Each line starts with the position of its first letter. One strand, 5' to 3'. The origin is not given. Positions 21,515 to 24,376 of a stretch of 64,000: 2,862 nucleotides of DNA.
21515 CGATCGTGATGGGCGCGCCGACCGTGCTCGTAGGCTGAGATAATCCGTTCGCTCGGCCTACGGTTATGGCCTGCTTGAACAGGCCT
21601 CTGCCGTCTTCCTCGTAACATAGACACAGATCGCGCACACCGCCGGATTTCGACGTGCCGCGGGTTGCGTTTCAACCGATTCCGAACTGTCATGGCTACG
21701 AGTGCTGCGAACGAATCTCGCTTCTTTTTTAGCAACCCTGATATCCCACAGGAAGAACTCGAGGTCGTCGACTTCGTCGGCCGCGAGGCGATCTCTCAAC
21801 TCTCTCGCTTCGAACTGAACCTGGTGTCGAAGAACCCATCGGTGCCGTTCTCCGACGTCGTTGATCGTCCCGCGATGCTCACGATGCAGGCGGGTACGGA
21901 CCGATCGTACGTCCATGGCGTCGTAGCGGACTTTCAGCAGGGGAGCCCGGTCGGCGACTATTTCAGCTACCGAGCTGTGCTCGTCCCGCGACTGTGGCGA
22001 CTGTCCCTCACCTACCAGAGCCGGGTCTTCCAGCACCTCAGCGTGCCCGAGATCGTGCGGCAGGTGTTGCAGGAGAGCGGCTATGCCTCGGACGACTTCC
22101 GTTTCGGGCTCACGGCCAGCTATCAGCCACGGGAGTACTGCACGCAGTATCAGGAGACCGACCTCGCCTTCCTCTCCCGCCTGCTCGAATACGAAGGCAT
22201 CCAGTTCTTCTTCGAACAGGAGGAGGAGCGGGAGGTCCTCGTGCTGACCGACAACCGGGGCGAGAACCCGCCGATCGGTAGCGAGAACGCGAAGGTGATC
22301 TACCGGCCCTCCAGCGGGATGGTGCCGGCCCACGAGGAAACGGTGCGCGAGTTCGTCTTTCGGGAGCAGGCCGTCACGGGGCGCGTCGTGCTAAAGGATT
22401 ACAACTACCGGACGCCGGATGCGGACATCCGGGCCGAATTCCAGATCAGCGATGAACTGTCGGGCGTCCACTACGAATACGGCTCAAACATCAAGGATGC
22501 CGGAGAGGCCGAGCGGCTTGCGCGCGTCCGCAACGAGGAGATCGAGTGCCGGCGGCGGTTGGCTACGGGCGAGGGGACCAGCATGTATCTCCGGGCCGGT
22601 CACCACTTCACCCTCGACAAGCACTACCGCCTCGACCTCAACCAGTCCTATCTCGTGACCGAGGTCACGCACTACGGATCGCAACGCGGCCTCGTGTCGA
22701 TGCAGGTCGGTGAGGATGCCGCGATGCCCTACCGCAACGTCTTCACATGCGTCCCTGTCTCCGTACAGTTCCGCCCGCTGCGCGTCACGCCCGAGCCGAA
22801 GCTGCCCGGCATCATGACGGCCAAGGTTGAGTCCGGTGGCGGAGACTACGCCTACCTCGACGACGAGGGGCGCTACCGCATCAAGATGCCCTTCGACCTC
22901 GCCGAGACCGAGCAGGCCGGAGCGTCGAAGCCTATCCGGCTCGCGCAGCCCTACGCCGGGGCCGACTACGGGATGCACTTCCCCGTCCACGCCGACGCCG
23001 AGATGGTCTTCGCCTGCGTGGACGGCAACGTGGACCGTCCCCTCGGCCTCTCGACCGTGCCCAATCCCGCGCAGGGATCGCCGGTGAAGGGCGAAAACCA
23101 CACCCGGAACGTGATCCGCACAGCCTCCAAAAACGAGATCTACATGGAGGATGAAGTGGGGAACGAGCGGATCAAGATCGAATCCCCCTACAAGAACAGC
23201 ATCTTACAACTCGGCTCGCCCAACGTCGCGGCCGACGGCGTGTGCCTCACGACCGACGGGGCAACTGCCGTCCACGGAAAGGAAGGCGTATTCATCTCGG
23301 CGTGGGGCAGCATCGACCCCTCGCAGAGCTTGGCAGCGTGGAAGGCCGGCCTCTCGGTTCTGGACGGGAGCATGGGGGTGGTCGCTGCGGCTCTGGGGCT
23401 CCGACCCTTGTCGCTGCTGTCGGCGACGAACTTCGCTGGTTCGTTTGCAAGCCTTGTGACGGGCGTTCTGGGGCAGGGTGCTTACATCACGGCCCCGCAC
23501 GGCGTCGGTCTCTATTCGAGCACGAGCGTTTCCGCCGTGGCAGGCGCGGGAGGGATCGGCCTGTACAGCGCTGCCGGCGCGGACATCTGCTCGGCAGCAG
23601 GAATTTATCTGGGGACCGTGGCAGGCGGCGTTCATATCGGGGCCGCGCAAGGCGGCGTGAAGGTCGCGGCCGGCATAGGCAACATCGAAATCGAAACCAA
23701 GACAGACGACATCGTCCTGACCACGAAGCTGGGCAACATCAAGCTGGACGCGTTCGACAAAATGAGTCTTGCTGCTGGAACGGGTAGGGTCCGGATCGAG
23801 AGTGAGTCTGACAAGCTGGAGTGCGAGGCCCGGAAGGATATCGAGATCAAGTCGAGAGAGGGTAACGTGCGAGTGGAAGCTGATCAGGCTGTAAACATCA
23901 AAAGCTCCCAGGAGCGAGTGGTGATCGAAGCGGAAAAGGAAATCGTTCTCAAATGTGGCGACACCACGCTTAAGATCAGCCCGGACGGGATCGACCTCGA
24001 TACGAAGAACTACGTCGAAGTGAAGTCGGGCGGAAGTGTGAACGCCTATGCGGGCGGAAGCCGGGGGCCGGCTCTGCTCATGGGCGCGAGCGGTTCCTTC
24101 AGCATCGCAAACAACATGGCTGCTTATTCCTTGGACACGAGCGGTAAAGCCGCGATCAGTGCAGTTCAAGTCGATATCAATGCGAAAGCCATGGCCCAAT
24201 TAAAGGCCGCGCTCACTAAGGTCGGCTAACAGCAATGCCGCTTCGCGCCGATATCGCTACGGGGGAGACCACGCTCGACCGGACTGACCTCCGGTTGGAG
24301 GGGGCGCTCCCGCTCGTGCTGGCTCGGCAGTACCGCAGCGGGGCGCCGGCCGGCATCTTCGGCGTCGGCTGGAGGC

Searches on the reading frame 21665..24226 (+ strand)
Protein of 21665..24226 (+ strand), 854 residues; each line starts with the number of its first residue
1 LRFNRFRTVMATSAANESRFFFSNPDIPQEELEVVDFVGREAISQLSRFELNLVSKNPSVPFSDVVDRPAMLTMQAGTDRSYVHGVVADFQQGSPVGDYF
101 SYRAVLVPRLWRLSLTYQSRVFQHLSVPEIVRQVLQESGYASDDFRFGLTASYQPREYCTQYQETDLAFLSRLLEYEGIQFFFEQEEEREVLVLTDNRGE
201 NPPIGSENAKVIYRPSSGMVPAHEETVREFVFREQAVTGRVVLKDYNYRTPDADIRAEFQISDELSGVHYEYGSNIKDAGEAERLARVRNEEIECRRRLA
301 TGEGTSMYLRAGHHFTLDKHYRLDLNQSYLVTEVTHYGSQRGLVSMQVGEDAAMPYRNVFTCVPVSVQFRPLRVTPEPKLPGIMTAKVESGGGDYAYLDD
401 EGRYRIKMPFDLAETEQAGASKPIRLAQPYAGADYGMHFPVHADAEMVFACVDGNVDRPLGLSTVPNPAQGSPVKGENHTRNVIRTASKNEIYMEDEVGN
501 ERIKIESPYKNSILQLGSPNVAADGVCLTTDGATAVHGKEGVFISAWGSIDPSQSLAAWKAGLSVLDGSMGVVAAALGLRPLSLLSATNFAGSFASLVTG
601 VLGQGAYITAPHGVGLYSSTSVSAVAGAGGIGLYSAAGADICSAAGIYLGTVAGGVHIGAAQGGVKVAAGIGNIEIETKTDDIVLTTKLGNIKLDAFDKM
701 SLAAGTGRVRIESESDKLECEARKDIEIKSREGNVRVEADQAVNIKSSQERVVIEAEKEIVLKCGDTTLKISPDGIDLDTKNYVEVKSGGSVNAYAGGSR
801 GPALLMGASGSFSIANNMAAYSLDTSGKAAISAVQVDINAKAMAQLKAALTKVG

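Call 8: search_protein_families(library=pfam, proteins=[window:21665-24226:+], max_evalue=0.01)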
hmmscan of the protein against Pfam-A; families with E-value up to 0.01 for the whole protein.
window:21665-24226:+ (854 aa): 6 families
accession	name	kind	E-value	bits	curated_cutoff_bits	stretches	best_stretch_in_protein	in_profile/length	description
PF05954.17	Phage_GPD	-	4.9e-84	282.5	30.1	1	40-340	1-303/305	Phage tail baseplate hub (GPD)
PF10106.14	DUF2345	-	8.1e-21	74.9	30.7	3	726-789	80-143/151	Uncharacterized protein conserved in bacteria (DUF2345)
PF04790.18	Sarcoglycan_1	-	3.8e-08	33.4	32.5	1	709-765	169-224/259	Sarcoglycan complex subunit protein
PF13296.11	T6SS_Vgr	-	5.8e-08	33.2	22.4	1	484-567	3-95/108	Putative type VI secretion system Rhs element Vgr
PF04717.18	Phage_base_V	-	5.6e-06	27.1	23.8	1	399-460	10-69/75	Type VI secretion system/phage-baseplate injector OB domain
PF12059.13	DUF3540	-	0.0058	17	27.9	0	714-757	58-100/199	Protein of unknown function (DUF3540)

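Call 9: search_protein_families(library=ncbifam, proteins=[window:21665-24226:+], max_evalue=0.1)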
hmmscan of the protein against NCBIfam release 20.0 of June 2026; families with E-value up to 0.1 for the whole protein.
window:21665-24226:+ (854 aa): 3 families
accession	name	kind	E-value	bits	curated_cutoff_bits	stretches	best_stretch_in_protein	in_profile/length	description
TIGR03361.1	VI_Rhs_Vgr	subfamily_domain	3.6e-111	372.3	186.35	1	27-506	7-491/513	type VI secretion system tip protein TssI/VgrG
TIGR01646.1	vgr_GE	subfamily_domain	4.7e-95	319.4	121.8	1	33-508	2-478/480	type VI secretion system tip protein VgrG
NF041249.1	T6SS_TssI_Fran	equivalog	1.9e-08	34.4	100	2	715-854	41-163/163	type VI secretion system tip protein TssI/VgrG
